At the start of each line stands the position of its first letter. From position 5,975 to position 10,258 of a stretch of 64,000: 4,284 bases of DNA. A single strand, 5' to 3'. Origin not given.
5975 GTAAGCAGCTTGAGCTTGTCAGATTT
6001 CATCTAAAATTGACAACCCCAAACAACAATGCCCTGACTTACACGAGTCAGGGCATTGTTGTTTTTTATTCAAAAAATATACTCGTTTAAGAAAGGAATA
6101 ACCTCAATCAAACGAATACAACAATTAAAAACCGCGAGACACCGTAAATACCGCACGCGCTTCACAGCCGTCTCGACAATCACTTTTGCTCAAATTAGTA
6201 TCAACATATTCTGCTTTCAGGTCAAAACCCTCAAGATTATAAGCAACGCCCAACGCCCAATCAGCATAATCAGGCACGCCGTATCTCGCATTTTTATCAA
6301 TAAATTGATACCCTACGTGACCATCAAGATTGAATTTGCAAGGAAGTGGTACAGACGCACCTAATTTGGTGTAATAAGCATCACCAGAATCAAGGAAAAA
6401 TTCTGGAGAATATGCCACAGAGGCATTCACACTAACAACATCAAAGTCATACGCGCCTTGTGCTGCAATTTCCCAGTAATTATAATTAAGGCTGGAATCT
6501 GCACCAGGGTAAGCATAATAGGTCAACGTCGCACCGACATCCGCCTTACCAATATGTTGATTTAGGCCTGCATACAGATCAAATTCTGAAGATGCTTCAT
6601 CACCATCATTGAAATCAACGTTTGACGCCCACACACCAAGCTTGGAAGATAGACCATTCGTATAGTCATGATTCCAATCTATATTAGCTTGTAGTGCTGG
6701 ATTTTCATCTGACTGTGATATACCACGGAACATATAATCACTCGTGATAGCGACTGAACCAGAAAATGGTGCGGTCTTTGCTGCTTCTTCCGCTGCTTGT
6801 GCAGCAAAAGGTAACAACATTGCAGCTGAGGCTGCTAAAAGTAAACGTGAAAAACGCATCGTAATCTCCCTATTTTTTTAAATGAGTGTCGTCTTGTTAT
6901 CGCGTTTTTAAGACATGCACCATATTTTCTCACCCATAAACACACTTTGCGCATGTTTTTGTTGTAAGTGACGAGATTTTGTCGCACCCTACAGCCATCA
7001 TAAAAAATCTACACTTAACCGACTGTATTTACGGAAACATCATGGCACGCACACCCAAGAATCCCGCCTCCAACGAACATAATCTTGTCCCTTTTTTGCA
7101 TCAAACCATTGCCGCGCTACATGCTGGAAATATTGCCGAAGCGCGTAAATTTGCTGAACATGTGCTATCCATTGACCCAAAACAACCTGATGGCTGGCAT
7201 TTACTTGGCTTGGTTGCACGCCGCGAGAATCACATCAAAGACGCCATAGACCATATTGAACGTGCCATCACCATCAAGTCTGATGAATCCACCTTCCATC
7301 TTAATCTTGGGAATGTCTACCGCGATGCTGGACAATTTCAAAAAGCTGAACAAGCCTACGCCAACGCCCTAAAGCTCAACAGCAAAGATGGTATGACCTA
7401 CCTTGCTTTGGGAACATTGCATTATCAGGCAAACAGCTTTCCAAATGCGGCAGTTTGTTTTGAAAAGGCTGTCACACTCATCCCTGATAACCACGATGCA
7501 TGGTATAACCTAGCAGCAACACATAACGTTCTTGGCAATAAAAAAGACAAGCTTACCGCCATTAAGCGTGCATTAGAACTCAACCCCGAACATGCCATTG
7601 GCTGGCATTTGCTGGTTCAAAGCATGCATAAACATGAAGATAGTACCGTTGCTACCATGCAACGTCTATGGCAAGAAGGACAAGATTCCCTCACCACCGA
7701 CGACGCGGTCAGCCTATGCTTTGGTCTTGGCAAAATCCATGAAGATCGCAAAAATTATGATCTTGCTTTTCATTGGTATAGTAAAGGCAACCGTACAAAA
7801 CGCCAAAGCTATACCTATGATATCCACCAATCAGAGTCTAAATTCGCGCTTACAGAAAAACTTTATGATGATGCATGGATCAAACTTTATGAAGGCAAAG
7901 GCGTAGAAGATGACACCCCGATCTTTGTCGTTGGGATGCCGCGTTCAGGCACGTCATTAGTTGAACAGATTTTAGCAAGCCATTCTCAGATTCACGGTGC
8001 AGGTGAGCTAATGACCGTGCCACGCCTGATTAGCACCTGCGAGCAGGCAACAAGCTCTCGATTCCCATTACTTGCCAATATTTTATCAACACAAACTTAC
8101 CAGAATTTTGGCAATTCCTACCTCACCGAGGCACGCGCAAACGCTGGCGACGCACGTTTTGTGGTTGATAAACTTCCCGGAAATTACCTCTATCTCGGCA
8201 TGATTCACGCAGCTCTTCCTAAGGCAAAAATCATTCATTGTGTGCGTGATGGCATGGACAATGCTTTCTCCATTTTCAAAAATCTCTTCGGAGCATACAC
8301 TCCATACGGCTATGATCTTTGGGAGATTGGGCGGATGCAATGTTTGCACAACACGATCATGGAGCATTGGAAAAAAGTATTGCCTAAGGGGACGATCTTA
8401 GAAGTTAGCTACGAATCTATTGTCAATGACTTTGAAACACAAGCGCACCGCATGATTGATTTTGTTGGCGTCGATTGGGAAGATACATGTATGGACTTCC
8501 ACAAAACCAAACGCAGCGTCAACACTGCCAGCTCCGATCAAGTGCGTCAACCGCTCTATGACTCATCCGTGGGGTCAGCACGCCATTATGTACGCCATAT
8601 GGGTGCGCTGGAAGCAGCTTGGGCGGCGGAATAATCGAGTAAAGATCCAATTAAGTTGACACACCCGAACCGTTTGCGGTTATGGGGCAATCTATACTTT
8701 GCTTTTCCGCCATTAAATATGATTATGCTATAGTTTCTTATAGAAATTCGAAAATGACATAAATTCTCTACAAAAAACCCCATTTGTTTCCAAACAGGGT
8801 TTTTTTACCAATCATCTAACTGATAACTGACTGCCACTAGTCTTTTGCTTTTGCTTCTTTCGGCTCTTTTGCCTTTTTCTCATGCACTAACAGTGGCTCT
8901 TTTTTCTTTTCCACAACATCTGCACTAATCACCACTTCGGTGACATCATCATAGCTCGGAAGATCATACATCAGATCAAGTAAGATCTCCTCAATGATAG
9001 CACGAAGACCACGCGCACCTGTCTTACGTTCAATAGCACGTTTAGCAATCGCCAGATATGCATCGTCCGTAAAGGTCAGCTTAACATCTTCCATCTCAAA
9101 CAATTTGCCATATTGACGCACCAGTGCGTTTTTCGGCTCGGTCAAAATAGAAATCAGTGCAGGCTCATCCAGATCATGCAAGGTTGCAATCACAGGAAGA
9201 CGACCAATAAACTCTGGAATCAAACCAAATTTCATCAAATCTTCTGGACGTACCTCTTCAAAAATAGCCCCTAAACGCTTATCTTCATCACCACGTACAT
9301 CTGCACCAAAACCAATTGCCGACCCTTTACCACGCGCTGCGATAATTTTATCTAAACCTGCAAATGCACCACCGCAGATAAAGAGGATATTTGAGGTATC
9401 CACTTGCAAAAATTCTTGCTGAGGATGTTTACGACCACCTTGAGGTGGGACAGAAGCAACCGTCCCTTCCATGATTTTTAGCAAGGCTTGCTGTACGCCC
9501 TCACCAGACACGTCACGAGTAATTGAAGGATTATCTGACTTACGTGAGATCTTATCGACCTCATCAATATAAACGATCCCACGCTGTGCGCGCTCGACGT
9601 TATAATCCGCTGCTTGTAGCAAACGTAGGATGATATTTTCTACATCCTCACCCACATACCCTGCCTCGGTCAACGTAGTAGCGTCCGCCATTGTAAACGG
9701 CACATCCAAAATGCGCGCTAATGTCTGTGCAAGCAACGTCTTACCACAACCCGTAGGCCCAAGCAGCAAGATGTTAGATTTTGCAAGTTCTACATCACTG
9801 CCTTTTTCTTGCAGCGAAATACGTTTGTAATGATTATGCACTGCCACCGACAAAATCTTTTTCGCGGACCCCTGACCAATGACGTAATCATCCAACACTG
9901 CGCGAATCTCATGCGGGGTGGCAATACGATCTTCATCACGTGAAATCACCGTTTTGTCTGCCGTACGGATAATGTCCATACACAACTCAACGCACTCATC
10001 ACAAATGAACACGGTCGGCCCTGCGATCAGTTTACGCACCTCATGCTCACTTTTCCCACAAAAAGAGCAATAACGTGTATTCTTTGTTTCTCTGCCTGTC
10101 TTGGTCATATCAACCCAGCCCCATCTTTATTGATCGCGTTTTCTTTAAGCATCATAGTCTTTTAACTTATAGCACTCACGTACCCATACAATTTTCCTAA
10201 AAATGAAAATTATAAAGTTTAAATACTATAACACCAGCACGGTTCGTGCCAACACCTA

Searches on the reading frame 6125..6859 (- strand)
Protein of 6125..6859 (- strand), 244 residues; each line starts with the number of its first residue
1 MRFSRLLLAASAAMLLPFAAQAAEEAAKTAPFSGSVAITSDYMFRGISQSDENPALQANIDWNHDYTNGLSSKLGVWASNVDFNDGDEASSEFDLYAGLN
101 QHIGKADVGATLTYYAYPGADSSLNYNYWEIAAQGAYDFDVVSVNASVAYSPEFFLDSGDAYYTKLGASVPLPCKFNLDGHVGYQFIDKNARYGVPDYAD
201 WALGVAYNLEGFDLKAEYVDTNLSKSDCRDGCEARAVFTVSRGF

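Call 39: search_protein_families(library=pfam, proteins=[window:6125-6859:-], max_evalue=0.00001)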
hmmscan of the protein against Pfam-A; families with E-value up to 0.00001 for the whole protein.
window:6125-6859:- (244 aa): 2 families
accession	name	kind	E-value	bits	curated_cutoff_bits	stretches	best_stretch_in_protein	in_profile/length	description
PF09694.16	Gcw_chp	-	5.4e-37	128.4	24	1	25-244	3-230/230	Bacterial protein of unknown function (Gcw_chp)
PF13609.12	Porin_4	-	4.5e-07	30.4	27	0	9-224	1-240/310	Gram-negative porin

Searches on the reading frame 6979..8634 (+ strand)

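Call 39: search_protein_families(library=pfam, proteins=[window:6979-8634:+], max_evalue=0.00001)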
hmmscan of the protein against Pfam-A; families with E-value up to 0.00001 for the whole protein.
window:6979-8634:+ (551 aa): 17 families
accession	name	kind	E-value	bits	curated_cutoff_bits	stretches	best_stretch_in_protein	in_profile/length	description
PF13469.12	Sulfotransfer_3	-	6e-43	148.1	27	1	314-502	1-216/216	Sulfotransferase family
PF00515.34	TPR_1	-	1.7e-27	94.5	27.8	1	107-136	4-33/34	Tetratricopeptide repeat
PF07719.23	TPR_2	-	2e-25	87.2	27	1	106-136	3-33/34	Tetratricopeptide repeat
PF13181.12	TPR_8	-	1.3e-20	72.2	25.7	0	107-136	4-33/34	Tetratricopeptide repeat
PF13428.12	TPR_14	-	1.2e-18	66.2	23.5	0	141-180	4-43/44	Tetratricopeptide repeat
PF13431.12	TPR_17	-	6.3e-18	63.9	24.4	0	160-189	1-30/34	Tetratricopeptide repeat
PF13414.12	TPR_11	-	7.2e-17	61.2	26.8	0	111-150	1-40/42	TPR repeat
PF13432.12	TPR_16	-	4.1e-16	59.5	32.7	1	108-170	1-63/65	Tetratricopeptide repeat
PF00685.33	Sulfotransfer_1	-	5.2e-15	56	22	1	312-522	1-205/255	Sulfotransferase domain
PF23914.1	TPR_CcmH_CycH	-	2.8e-14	53.7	42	1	63-172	43-155/158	Cytochrome c-type biogenesis protein H TPR domain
PF14559.12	TPR_19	-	2e-12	47.7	25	0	83-137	4-58/68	Tetratricopeptide repeat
PF13424.12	TPR_12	-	3.3e-12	46.9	30.1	1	107-167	6-74/77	Tetratricopeptide repeat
PF12895.13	ANAPC3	-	3e-08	34.2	27.2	0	50-128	3-80/82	Anaphase-promoting complex, cyclosome, subunit 3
PF13176.12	TPR_7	-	3.3e-07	30.3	27.9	0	108-134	3-29/36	Tetratricopeptide repeat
PF25063.1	ARM_TT21_C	-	3.5e-07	30.8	35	0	107-185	98-175/209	Tetratricopeptide repeat protein 21 C-terminal ARM domain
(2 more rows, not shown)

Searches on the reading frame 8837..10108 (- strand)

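Call 39: search_protein_families(library=pfam, proteins=[window:8837-10108:-], max_evalue=0.00001)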
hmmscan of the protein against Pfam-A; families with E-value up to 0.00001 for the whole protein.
window:8837-10108:- (423 aa): 6 families
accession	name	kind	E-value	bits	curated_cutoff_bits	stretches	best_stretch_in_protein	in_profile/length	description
PF07724.20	AAA_2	-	2.5e-35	122.4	27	1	110-307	3-166/166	AAA domain (Cdc48 subfamily)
PF06689.19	zf-C4_ClpX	-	6.7e-20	71.1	27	1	13-48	2-38/39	ClpX C4-type zinc finger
PF00004.35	AAA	-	1e-16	62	21.2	1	113-230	1-99/131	ATPase family associated with various cellular activities (AAA)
PF10431.15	ClpB_D2-small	-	7.5e-12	45.6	21.9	1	313-390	1-74/81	C-terminal, D2-small domain, of ClpB protein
PF07728.20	AAA_5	-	2.6e-06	27.9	22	0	112-189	1-80/139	AAA domain (dynein-related subfamily)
PF01078.27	Mg_chelatase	-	6.3e-06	26.2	20.3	0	111-143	23-54/207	Magnesium chelatase, subunit ChlI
